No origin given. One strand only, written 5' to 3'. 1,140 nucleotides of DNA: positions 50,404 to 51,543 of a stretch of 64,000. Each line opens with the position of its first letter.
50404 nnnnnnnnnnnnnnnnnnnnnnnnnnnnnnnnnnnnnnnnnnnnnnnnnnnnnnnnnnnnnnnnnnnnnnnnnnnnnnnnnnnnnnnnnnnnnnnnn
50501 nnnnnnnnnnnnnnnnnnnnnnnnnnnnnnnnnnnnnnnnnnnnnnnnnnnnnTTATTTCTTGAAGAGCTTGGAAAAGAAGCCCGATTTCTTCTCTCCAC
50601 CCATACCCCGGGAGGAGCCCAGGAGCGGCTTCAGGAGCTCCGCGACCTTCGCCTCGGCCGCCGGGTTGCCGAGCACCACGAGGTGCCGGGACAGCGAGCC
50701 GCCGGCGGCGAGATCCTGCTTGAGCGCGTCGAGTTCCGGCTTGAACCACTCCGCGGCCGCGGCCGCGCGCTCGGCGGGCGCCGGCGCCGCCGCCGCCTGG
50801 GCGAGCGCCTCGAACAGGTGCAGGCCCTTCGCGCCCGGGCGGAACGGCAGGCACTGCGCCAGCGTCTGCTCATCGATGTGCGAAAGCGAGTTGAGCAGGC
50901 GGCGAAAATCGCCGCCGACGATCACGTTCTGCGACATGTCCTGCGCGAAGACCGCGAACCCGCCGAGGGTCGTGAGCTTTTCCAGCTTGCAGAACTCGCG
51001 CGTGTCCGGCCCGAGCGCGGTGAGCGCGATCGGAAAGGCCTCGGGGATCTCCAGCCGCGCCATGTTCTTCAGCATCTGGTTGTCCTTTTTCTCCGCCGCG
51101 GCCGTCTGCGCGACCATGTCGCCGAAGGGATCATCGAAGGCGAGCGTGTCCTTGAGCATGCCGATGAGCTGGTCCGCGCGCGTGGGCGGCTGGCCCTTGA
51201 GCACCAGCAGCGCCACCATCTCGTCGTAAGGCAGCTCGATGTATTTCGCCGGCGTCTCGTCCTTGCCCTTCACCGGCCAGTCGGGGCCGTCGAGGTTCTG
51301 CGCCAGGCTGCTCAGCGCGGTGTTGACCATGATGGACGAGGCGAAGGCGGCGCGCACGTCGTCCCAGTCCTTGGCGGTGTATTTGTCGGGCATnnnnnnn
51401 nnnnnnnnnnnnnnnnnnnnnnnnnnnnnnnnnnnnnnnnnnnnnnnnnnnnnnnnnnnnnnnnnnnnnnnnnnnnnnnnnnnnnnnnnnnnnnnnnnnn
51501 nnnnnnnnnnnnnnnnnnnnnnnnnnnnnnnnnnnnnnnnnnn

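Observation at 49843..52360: Orphan ParA/MinD-like ATPase with two unknown partner proteins (one membrane-tail protein, one coiled-coil): possible novel positioning module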

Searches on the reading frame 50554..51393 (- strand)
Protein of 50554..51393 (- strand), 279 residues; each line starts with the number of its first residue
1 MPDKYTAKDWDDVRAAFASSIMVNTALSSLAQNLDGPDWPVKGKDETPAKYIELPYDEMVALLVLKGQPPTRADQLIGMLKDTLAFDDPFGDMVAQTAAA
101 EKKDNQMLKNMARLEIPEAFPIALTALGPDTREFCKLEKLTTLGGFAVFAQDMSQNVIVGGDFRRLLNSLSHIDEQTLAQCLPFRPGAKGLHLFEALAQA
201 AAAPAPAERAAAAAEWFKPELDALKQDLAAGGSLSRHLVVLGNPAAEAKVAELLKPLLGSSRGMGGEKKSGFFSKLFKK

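Call 3: search_protein_families(library=pfam, proteins=[window:50554-51393:-], max_evalue=1)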
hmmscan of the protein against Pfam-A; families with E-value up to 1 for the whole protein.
window:50554-51393:- (279 aa): 1 family
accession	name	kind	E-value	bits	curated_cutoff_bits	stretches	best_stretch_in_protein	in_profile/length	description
PF00482.28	T2SSF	-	0.14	12.6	25.2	0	205-238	27-52/125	Type II secretion system (T2SS), protein F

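Call 4: search_protein_families(library=ncbifam, proteins=[window:50554-51393:-], max_evalue=1)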
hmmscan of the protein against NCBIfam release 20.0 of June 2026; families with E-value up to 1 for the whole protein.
window:50554-51393:- (279 aa): 0 families

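Call 5: search_protein_families(library=padloc, proteins=[window:50554-51393:-], max_evalue=1)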
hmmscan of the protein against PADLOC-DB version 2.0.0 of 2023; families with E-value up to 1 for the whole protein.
window:50554-51393:- (279 aa): 0 families

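Call 6: find_homologous_proteins(query=window:50554-51393:-)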
Query window:50554-51393:- (279 aa): 1184 proteins with E <= 0.001 among 8000 candidates; the best 120 are listed.
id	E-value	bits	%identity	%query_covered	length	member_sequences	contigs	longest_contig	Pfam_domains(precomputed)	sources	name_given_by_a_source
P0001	3.8e-179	612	100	100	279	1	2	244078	-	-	-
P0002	1.2e-160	551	90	100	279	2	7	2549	-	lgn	-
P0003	1.3e-157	541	88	100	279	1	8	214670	-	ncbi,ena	-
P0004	1.6e-156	538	89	99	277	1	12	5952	-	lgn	-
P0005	1.6e-156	538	89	99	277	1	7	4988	-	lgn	-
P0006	2.6e-155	534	87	100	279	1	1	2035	-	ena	-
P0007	7.2e-155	532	89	99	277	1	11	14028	-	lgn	-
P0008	2.2e-154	531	86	100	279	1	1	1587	-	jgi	jgi:hypothetical protein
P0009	1.1e-153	529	88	99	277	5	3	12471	-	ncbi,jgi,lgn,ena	jgi:hypothetical protein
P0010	4.7e-153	526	88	99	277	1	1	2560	-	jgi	jgi:hypothetical protein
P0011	8.8e-149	512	82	100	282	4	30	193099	-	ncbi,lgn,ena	-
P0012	1.3e-146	505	82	100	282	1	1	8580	-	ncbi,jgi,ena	jgi:hypothetical protein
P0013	4.5e-144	497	80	100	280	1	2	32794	-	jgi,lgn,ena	-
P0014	2.1e-143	495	80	100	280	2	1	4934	-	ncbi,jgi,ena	jgi:hypothetical protein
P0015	4.9e-143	494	80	100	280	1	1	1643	-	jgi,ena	jgi:hypothetical protein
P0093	3.4e-112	393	65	99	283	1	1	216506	-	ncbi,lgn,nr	ncbi:MAG: hypothetical protein HZA93_13680 [Verrucomicrobia bacterium]|nr:hypothetical protein [Verr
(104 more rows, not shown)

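Call 10: find_encoding_contigs(protein=P0093, flank=8000, max_places=2)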
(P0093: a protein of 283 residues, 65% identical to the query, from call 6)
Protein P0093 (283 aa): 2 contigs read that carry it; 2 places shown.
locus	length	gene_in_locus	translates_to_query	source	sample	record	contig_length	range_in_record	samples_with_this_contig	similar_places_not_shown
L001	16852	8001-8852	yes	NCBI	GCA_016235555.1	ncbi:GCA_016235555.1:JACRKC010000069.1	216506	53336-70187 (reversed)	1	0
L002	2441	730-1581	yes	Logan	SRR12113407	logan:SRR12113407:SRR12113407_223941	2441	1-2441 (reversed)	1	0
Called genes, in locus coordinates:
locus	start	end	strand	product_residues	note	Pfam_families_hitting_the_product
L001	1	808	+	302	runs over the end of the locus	PF00149:Metallophos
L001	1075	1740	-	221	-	-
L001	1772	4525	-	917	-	PF02012:BNR (faint), PF13088:BNR_2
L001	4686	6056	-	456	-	PF23981:DUF7305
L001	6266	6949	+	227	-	PF03544:TonB_C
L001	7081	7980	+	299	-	PF01656:CbiA, PF06564:CBP_BcsQ (weak), PF09140:MipZ (faint), PF10609:ParA (faint), PF13614:AAA_31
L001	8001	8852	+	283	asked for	-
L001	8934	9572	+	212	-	-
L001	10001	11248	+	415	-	-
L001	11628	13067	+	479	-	PF01546:Peptidase_M20, PF07687:M20_dimer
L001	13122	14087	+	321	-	PF13354:Beta-lactamase2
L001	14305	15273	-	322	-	PF00535:Glycos_transf_2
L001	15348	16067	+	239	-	PF01522:Polysacc_deac_1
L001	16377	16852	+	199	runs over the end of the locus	PF13489:Methyltransf_23, PF07021:MetW (weak), PF13847:Methyltransf_31, PF08241:Methyltransf_11, PF08242:Methyltransf_12, PF13649:Methyltransf_25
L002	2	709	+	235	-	?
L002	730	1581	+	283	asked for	-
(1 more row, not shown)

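Call 15: find_related_loci(query=A1, collection=genome_contigs, flank=6000)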
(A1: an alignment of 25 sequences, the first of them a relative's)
Query A1 (279 aa) in genome_contigs; peptide patterns used: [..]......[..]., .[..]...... (x = any residue, [..] = any of these).
421 stretches matched a pattern; 382 encode a relative of the query (tblastn E <= 1e-3); the best 80 are kept; 80 distinct loci.
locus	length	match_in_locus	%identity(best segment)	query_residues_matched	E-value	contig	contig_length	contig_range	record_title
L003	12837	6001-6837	88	1-279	7e-166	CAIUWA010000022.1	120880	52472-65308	MAG: uncultured Opitutae bacterium isolate Kiruna_bin-10528 genome assembly, contig: bin-10528:22/52, whole genome shotg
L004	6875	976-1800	88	4-279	2e-157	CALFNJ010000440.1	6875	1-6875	MAG TPA_asm: uncultured Opitutaceae bacterium isolate ERR1654126_bin.37_CONCOCT_v1.1_MAG genome assembly, contig: ERZ150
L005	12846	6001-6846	82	1-279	4e-148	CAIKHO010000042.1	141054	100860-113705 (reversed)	MAG: uncultured Opitutae bacterium isolate KR3_bin-0468 genome assembly, contig: bin-0468:42/91, whole genome shotgun se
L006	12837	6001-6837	72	1-279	8e-132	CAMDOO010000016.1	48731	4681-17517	MAG: Opitutus sp. GAS368 isolate TrH-03may19-273 genome assembly, contig: TrH-03may19-C914, whole genome shotgun sequenc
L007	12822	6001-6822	71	4-279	6e-131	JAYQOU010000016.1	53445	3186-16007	MAG: Candidatus Salsuginivita brisbanensis isolate SD3114_S44.maxbin.056 NODE_206_length_53445_cov_7.22262, whole genome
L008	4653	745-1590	69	1-279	1e-130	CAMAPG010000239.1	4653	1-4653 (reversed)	MAG: Opitutus sp. GAS368 isolate AH-24oct19-130 genome assembly, contig: AH-24oct19-C48726, whole genome shotgun sequenc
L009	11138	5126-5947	67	2-276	8e-124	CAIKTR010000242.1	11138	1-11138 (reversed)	MAG: uncultured Opitutae bacterium isolate LJ-5-9m_bin-0428 genome assembly, contig: bin-0428:242/254, whole genome shot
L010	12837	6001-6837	68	1-279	1e-120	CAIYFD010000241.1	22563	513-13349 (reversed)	MAG: uncultured Opitutae bacterium isolate UppL6_bin-1600 genome assembly, contig: bin-1600:241/377, whole genome shotgu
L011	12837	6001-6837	67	4-279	3e-120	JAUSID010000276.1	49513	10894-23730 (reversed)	MAG: Opitutaceae bacterium isolate E14_metabat.bin.223 E14_k141_441709, whole genome shotgun sequence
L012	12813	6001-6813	66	2-276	4e-120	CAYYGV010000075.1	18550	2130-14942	MAG TPA_asm: uncultured Opitutaceae bacterium isolate SRP262948_co1_81 genome assembly, contig: NODE_2825_length_18550_c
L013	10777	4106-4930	66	1-276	3e-120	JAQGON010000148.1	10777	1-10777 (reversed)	MAG: Verrucomicrobia bacterium isolate RYN_614 scaffold_4028820, whole genome shotgun sequence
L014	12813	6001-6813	67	2-276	3e-120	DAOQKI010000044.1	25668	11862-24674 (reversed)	MAG TPA_asm: Opitutaceae bacterium isolate AMR_MDS_0578 NODE_788_length_25668_cov_6.973802, whole genome shotgun sequenc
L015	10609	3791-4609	67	3-276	6e-120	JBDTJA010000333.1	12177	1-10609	MAG: Opitutaceae bacterium isolate cluster2_bin.41 k127_6069438, whole genome shotgun sequence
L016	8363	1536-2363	68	4-279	5e-119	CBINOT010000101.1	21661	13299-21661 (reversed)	MAG TPA_asm: uncultured Opitutus sp. isolate SRR16817046_concoct_13 genome assembly, contig: ERZ27394046.626, whole geno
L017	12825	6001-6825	65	2-276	2e-118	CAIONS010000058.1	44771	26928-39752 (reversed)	MAG: uncultured Opitutae bacterium isolate Umea3p2_bin-0592 genome assembly, contig: bin-0592:58/71, whole genome shotgu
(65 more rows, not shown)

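Call 18: predict_structure(alignment_id=A1)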
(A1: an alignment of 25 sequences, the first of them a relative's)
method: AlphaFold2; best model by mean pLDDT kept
length: 279 residues; sequences in the alignment: 25
mean_pLDDT: 78.0   pTM: 0.50
mean pLDDT of the five models: 78.0, 75.8, 72.8, 69.5, 67.4
residues with pLDDT >= 90: 62; 70-90: 152; 50-70: 33; < 50: 32
segments of 3 or more residues with pLDDT < 50: 88-100, 261-272
pLDDT, mean of each block of 10 residues (from residue 1): 75 81 80 63 76 90 87 87 61 41 75 87 85 84 87 62 84 83 74 89 89 92 93 90 92 88 40 46
secondary structure, 60 per line:
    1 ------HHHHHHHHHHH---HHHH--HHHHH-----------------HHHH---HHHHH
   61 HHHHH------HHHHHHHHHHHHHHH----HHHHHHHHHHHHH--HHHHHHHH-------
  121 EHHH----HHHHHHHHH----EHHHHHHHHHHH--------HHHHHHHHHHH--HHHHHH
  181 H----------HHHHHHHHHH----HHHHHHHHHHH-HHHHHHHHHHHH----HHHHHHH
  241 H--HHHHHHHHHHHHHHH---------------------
elements in order: H7-17 H21-24 H27-31 H49-52 H56-65 H72-86 H91-103 H106-113 H129-137 H143-153 H162-172 H175-181 H192-201 H206-216 H218-229 H234-241 H244-258

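Call 21: fold_search(model_id=the predicted structure, library=pdb)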
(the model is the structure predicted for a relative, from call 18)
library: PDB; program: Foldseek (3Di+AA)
matches with E <= 10: 10; with E <= 0.001: 0
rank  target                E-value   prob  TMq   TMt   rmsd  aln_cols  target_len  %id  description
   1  8f19_A                2.4e+00  0.04  0.14  0.07  18.3       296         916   14  Cryo-EM structure of Kap114 bound to Gsp1 (RanGTP) (released 2023-07-26)
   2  5a7d_Q                3.5e+00  0.04  0.17  0.17  21.7       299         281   11  Tetrameric assembly of LGN with Inscuteable (released 2016-08-03)
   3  9rdc_A                4.2e+00  0.04  0.18  0.11  15.9       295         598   11  Crystal structure of Phytophthora infestans effector AVRcap1b in complex with the ENTH domain of Nicotiana benthamiana (released 2025-07-16)
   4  5a7d_L                6.1e+00  0.03  0.17  0.17  17.3       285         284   12  Tetrameric assembly of LGN with Inscuteable (released 2016-08-03)
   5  7tmr_P                6.4e+00  0.03  0.16  0.11  19.5       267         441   14  V-ATPase from Saccharomyces cerevisiae, State 1 (released 2022-04-13)
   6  4f0u_A                6.7e+00  0.02  0.12  0.17  17.5       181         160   16  X-Ray Crystal Structure of Allophycocyanin from Synechococcus elongatus PCC 7942 (released 2013-03-06)
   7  8tar_Z                7.0e+00  0.01  0.12  0.10  15.8       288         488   14  APC/C-CDH1-UBE2C-Ubiquitin-CyclinB-NTD (released 2023-09-27)
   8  2qmr_D                7.4e+00  0.02  0.14  0.06  19.8       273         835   12  Karyopherin beta2/transportin (released 2007-10-30)
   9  8qz7_A                8.9e+00  0.02  0.17  0.15  20.7       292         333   11  Structure of human ceramide synthase 6 (CerS6) in complex with N-palmitoyl fumonisin B1 (released 2024-11-13)
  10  7r08_C                8.9e+00  0.01  0.13  0.10  20.9       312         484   11  Abortive infection DNA polymerase Abi-P2 (released 2022-09-07)

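Call 23: search_protein_representatives(alignment_id=A1)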
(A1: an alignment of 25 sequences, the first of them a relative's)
Query: 25 sequences, 278 profile positions. Proteins with E-value up to 0.001 (for the whole library): 195; up to 1e-10: 150; up to 1e-30: 90. The best 150 are listed.
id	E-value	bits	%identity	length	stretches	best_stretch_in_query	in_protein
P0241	6.0e-112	389.9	-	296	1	3-278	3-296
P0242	2.3e-100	351.9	-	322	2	4-211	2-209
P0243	1.2e-98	346.3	-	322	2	6-212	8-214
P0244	3.7e-96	338.1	-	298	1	5-263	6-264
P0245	3.7e-93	328.3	-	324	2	5-255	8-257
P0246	2.8e-91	322.1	-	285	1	6-262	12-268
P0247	2.9e-90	318.7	-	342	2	4-213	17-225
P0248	2.0e-89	316.0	-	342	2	7-211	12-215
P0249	7.2e-86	304.3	-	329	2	3-214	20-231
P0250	2.0e-85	302.9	-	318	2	6-213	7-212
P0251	1.7e-84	299.9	-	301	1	5-263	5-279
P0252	3.0e-84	299.0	-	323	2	3-201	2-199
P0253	3.3e-84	298.9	-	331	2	4-216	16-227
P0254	2.9e-83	295.8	-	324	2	3-221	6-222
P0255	5.6e-83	294.9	-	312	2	7-211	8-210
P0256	2.4e-82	292.8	-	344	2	3-209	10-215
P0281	1.0e-63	231.7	-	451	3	4-212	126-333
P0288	2.3e-59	217.4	-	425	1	4-264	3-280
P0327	1.5e-32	129.4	-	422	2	6-212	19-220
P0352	1.4e-19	86.9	-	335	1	6-200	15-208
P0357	4.0e-19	85.4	-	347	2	8-209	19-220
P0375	2.1e-15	73.2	-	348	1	7-210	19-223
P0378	3.8e-14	69.0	-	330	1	4-211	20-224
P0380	1.1e-13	67.5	-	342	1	41-215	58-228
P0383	1.6e-13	67.0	-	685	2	7-93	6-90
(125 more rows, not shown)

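Call 25: list_cluster_members(proteins=[P0242, P0247, P0256, P0281, P0288, P0327, P0352, P0357, P0375, P0378])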
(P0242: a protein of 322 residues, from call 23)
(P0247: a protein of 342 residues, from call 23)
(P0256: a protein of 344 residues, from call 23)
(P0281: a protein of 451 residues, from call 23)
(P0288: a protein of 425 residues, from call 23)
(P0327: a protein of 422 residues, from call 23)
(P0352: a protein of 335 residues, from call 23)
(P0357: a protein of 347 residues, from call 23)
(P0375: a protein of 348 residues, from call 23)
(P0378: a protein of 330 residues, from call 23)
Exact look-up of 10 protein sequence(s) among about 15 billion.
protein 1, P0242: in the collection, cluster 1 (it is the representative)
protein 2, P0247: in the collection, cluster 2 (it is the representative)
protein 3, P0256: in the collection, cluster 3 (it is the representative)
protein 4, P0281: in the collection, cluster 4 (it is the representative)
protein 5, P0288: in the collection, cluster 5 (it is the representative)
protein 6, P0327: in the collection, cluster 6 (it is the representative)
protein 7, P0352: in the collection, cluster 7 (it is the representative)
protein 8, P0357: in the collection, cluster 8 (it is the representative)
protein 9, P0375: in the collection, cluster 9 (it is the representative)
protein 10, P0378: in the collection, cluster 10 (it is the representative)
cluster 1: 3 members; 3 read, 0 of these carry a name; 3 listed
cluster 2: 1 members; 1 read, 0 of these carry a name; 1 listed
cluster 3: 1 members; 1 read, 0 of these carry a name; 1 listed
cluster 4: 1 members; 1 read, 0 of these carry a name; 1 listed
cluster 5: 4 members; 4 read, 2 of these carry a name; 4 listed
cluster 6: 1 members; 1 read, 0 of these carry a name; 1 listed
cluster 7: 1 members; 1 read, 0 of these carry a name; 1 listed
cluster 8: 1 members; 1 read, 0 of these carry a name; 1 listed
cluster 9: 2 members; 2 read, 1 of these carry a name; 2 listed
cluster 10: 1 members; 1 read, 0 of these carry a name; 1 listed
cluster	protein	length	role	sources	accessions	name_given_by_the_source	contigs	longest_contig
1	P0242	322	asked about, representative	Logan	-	-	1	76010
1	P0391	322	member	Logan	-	-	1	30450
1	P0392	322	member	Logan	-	-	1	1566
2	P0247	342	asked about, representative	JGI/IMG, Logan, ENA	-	-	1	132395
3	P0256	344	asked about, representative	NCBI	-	-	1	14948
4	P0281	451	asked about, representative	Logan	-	-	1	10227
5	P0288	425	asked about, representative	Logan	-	-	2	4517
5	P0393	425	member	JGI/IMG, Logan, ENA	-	hypothetical protein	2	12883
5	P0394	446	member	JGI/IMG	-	hypothetical protein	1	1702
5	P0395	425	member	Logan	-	-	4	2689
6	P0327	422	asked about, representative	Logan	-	-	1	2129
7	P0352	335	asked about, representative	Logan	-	-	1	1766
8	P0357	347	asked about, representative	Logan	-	-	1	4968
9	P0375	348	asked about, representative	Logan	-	-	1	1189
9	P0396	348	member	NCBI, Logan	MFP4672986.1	MAG: hypothetical protein ACLFO5_00160 [Opitutales bacterium]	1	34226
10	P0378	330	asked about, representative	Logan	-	-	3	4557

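Call 26: find_encoding_contigs(protein=P0247, flank=8000, max_places=1)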
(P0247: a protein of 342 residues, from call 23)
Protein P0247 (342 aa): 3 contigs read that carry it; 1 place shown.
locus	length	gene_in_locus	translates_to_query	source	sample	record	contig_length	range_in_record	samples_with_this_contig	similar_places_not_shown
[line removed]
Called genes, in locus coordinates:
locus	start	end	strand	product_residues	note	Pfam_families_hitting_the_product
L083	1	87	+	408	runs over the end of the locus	PF00817:IMS, PF11798:IMS_HHH, PF21999:IMS_HHH_1 (weak), PF11799:IMS_C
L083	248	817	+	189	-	-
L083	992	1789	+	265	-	PF00459:Inositol_P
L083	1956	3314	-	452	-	PF00753:Lactamase_B, PF23023:Anti-Pycsar_Apyc1 (weak), PF12706:Lactamase_B_2, PF16661:Lactamase_B_6, PF10996:Beta-Casp (weak), PF07521:RMMBL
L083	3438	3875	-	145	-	PF04379:DUF525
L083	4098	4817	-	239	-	-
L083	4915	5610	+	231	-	PF03544:TonB_C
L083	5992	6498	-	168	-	PF01272:GreA_GreB (weak)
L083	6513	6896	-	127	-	PF00072:Response_reg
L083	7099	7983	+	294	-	PF01656:CbiA, PF06564:CBP_BcsQ, PF09140:MipZ (faint), PF10609:ParA (weak), PF13614:AAA_31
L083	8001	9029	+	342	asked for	-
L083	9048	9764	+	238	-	-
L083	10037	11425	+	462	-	-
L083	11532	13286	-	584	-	PF02401:LYTB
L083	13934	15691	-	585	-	PF01425:Amidase, PF21986:AH_C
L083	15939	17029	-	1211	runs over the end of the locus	PF00289:Biotin_carb_N, PF02786:CPSase_L_D2, PF07478:Dala_Dala_lig_C (weak), PF02785:Biotin_carb_C, PF02626:CT_A_B, PF02682:CT_C_D, PF00364:Biotin_lipoyl, PF25917:BSH_RND (faint), +1 more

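Call 27: find_encoding_contigs(protein=P0256, flank=8000, max_places=1)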
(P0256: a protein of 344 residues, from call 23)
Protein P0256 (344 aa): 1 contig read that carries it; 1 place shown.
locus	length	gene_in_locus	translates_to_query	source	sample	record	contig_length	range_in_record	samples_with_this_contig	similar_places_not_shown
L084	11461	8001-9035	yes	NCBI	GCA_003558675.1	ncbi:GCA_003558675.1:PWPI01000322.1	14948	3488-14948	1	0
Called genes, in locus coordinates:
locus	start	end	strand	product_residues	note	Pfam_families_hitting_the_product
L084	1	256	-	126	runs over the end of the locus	PF01597:GCV_H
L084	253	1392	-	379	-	PF01571:GCV_T, PF08669:GCV_T_C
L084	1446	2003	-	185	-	PF02441:Flavoprotein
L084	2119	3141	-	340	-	-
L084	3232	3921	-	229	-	-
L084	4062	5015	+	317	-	PF01297:ZnuA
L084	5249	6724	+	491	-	PF00587:tRNA-synt_2b, PF03129:HGTP_anticodon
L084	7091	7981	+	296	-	PF01656:CbiA, PF06564:CBP_BcsQ, PF09140:MipZ (faint), PF10609:ParA (weak), PF13614:AAA_31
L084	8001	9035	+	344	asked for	-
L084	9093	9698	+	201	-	-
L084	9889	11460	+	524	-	?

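Call 28: find_encoding_contigs(protein=P0396, flank=8000, max_places=1)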
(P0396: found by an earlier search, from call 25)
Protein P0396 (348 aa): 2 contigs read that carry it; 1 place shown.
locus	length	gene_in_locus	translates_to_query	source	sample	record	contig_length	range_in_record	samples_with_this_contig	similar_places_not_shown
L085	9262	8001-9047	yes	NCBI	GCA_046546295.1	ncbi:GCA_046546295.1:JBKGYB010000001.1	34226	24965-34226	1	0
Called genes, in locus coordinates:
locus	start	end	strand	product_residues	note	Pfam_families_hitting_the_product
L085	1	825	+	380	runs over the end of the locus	PF00437:T2SSE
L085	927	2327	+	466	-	PF00206:Lyase_1, PF14698:ASL_C2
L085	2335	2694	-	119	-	-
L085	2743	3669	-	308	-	PF03167:UDG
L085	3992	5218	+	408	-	-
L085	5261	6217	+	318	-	PF00069:Pkinase, PF07714:PK_Tyr_Ser-Thr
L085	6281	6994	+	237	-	-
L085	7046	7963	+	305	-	PF01656:CbiA, PF06564:CBP_BcsQ (faint), PF09140:MipZ (faint), PF10609:ParA (weak), PF13614:AAA_31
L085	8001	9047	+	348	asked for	-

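Call 29: find_encoding_contigs(protein=P0378, flank=5000, max_places=1)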
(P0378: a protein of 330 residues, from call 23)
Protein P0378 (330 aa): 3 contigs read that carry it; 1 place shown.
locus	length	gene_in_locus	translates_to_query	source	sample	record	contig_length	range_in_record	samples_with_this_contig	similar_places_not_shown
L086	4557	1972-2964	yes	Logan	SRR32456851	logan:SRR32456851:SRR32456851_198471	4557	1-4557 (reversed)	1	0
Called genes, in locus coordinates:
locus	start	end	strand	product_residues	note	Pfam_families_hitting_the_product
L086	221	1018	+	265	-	-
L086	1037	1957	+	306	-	PF00142:Fer4_NifH (weak), PF01656:CbiA, PF02374:ArsA_ATPase (weak), PF06564:CBP_BcsQ (faint), PF09140:MipZ (weak), PF10609:ParA, PF13614:AAA_31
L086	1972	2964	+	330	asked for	-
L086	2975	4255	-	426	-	PF01595:CNNM, PF00571:CBS, PF03471:CorC_HlyC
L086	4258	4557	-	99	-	?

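Call 34: search_protein_families(library=pfam, proteins=[L085:6281-6994:+, L083:10037-11425:+], max_evalue=0.01)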
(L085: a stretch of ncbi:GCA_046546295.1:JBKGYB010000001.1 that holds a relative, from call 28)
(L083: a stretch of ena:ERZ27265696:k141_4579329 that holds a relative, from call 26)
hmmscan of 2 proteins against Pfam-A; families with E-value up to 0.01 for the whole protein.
L085:6281-6994:+ (237 aa): 0 families

L083:10037-11425:+ (462 aa): 0 families
